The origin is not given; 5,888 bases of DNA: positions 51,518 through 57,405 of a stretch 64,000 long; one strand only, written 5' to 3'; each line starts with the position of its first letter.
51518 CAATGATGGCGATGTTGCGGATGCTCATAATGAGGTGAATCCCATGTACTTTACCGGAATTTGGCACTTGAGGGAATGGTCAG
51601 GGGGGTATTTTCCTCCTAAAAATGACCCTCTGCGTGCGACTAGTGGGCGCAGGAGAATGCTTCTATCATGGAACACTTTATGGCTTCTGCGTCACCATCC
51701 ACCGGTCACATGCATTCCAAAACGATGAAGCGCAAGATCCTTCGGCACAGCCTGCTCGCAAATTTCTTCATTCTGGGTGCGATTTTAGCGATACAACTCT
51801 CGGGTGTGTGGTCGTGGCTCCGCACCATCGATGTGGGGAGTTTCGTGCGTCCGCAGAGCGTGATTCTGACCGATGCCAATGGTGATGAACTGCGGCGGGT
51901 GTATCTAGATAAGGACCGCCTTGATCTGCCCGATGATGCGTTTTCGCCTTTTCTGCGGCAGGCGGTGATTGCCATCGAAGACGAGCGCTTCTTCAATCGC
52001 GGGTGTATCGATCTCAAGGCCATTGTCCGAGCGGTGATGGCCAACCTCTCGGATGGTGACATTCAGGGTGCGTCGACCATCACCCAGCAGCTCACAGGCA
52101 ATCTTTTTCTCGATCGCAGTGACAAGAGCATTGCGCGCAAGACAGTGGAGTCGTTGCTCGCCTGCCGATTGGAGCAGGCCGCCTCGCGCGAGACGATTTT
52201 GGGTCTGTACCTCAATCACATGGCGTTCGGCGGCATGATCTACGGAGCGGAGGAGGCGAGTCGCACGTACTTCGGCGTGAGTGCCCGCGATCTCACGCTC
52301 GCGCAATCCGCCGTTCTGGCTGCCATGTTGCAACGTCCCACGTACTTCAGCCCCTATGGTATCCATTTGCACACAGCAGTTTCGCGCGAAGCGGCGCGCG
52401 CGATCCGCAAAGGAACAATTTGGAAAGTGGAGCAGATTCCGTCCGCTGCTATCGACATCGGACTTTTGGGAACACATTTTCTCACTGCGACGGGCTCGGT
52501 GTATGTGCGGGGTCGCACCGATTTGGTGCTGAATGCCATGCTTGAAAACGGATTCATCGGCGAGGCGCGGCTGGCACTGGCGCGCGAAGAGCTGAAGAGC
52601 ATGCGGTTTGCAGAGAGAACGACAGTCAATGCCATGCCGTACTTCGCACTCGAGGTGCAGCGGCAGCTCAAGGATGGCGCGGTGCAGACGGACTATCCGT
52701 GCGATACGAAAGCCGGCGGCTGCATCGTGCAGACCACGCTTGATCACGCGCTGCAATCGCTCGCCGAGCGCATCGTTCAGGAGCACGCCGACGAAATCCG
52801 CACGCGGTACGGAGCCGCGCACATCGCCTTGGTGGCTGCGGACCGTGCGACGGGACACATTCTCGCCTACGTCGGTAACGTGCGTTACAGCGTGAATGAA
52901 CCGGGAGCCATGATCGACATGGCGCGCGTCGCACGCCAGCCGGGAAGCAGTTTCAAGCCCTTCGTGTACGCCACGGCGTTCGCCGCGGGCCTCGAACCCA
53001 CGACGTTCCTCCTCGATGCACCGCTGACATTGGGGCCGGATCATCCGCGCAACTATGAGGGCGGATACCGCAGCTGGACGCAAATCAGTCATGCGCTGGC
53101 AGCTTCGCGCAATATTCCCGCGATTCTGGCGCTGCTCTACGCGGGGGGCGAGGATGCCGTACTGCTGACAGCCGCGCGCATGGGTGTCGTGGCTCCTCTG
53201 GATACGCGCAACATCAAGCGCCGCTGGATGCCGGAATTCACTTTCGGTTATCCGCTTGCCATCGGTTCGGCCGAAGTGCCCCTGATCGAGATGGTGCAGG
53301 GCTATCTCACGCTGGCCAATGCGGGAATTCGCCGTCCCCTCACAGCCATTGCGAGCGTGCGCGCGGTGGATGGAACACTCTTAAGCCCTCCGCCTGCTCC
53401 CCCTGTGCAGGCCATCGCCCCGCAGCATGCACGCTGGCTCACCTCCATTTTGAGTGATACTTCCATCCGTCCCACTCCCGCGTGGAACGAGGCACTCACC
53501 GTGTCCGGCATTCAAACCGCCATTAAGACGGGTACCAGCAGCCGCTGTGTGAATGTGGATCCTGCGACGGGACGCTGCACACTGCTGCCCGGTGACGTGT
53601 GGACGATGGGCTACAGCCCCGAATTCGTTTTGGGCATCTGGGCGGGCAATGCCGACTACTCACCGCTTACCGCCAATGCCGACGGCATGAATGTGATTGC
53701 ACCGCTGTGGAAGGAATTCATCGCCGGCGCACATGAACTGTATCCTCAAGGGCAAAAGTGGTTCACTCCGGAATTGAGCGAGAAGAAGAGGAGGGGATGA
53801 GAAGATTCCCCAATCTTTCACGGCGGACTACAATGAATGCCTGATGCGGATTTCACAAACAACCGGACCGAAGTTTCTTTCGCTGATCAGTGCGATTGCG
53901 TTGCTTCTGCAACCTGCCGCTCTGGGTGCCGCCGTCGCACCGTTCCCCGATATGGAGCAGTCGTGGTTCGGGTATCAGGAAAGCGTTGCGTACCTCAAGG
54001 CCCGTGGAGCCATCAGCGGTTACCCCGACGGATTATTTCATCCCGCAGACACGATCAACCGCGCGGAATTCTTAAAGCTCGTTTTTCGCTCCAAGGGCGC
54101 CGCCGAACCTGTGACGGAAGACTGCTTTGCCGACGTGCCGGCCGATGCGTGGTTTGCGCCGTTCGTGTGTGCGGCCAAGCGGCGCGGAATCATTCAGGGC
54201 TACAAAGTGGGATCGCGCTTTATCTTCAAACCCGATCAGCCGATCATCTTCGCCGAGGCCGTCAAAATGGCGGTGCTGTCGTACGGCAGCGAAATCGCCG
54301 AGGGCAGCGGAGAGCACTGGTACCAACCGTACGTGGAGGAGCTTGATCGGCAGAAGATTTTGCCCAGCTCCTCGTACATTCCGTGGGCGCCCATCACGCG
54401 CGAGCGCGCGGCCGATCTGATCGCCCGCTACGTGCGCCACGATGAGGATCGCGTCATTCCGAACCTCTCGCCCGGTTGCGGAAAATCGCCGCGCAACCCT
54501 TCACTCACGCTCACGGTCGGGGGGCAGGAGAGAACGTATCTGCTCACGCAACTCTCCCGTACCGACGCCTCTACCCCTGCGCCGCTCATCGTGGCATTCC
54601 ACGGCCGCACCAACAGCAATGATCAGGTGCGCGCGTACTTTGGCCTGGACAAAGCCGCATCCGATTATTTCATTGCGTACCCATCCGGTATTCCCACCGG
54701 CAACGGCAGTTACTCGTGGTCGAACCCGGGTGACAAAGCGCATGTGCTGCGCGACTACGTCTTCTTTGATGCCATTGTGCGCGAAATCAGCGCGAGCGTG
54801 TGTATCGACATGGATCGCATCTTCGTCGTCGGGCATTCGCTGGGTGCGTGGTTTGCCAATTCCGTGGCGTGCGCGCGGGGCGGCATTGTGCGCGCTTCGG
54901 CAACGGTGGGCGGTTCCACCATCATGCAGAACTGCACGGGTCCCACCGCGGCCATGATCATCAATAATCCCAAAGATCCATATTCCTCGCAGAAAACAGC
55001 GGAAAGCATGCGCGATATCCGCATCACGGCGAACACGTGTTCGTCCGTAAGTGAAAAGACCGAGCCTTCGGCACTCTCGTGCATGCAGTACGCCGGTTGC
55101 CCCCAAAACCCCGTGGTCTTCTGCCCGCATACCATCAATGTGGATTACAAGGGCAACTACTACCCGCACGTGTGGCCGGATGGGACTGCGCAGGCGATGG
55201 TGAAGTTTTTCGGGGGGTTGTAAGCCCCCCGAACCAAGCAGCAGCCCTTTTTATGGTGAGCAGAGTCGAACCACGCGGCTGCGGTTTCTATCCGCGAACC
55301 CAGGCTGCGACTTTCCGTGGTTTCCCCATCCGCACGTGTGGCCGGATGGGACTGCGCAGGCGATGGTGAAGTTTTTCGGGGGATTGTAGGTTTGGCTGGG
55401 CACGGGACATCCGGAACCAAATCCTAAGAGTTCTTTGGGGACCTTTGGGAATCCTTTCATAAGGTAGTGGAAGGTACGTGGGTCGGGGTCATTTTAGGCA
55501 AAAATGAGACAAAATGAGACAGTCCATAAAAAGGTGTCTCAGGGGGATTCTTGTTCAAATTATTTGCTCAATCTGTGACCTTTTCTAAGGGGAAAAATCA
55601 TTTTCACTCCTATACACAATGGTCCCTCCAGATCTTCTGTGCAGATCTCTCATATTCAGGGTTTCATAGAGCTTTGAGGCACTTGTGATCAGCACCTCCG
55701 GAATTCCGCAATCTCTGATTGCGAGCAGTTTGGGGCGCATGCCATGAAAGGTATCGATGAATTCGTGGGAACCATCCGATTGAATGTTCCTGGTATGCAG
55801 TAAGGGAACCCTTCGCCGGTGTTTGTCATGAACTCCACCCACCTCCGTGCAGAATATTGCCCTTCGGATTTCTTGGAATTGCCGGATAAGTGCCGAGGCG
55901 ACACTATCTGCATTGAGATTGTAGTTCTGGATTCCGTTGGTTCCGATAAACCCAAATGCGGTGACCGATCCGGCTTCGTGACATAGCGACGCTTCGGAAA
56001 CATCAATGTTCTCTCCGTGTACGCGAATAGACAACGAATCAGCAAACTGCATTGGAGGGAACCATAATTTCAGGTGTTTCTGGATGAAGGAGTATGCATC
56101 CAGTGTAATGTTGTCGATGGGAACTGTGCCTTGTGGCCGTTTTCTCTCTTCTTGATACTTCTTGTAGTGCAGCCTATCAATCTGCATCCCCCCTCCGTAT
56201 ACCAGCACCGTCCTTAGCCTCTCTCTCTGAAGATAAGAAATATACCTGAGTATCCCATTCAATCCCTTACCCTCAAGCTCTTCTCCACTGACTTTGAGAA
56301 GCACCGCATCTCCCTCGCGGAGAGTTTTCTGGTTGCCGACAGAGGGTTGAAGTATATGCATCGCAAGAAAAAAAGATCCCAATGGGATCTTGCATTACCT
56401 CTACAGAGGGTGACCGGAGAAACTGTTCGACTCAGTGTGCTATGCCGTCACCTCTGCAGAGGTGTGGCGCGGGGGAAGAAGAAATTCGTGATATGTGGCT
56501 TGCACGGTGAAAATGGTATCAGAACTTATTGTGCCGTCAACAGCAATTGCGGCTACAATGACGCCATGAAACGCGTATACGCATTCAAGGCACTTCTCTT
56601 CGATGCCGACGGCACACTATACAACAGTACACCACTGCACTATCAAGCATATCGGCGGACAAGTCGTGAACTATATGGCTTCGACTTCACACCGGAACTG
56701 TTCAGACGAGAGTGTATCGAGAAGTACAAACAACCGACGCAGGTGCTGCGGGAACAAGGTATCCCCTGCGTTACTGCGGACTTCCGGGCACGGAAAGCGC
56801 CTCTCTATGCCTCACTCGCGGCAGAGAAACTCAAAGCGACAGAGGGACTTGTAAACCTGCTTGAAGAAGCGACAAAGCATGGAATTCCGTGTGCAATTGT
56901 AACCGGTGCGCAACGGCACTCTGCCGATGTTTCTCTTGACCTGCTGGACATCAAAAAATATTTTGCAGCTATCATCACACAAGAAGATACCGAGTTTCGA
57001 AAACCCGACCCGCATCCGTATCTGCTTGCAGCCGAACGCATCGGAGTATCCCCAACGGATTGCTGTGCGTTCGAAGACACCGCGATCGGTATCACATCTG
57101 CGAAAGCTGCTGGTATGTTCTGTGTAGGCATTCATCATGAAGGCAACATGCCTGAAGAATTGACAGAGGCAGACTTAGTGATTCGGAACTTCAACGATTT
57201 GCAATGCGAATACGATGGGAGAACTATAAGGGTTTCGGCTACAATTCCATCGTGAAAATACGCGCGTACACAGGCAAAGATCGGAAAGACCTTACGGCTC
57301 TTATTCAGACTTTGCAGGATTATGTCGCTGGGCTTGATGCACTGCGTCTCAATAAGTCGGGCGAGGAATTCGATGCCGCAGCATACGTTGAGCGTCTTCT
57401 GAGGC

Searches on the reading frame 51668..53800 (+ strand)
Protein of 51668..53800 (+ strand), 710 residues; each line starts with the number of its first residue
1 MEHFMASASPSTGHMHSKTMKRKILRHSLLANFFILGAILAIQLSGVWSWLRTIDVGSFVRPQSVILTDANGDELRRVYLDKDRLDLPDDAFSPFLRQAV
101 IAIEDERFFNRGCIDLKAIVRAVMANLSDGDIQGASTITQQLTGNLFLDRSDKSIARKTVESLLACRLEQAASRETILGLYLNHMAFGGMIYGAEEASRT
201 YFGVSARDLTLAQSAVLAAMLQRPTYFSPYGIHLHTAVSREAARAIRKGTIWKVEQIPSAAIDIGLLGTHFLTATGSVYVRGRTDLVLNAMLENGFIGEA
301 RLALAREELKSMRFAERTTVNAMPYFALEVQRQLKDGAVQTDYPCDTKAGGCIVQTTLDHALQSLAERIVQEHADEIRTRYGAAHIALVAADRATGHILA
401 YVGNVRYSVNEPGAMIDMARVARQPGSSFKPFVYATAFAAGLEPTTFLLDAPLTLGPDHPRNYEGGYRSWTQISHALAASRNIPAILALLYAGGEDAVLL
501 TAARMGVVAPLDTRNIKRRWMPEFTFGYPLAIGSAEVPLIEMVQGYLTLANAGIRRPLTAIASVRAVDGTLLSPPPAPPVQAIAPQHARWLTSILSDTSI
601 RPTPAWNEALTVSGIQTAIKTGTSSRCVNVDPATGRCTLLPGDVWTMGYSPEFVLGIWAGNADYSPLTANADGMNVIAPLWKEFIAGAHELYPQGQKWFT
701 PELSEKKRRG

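Call 45: search_protein_families(library=pfam, proteins=[window:51668-53800:+], max_evalue=0.0001)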
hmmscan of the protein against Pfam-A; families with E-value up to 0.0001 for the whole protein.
window:51668-53800:+ (710 aa): 2 families
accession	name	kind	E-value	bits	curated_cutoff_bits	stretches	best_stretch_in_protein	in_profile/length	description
PF00912.28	Transgly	-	1.5e-48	165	27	1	81-233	11-162/178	Transglycosylase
PF00905.27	Transpeptidase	-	1.2e-16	61.3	22.1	1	387-651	2-266/299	Penicillin binding protein transpeptidase domain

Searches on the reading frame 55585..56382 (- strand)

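Call 45: search_protein_families(library=pfam, proteins=[window:55585-56382:-], max_evalue=0.0001)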
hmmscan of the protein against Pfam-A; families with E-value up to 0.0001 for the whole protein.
window:55585-56382:- (265 aa): 1 family
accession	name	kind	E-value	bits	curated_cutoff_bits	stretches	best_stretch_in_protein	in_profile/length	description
PF00696.33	AA_kinase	-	1.5e-07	31.8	24.9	1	27-223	3-220/234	Amino acid kinase family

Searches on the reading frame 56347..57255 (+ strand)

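Call 45: search_protein_families(library=pfam, proteins=[window:56347-57255:+], max_evalue=0.0001)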
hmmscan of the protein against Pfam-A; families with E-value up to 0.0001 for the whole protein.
window:56347-57255:+ (302 aa): 3 families
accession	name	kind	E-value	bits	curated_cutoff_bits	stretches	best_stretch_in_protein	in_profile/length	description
PF13419.12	HAD_2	-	2.5e-30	106.4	23.8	1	83-261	1-177/178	Haloacid dehalogenase-like hydrolase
PF00702.32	Hydrolase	-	8.1e-30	105.1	26.4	1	80-256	1-191/191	haloacid dehalogenase-like hydrolase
PF12710.13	HAD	-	2.7e-07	31.6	27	1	84-209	2-138/189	haloacid dehalogenase-like hydrolase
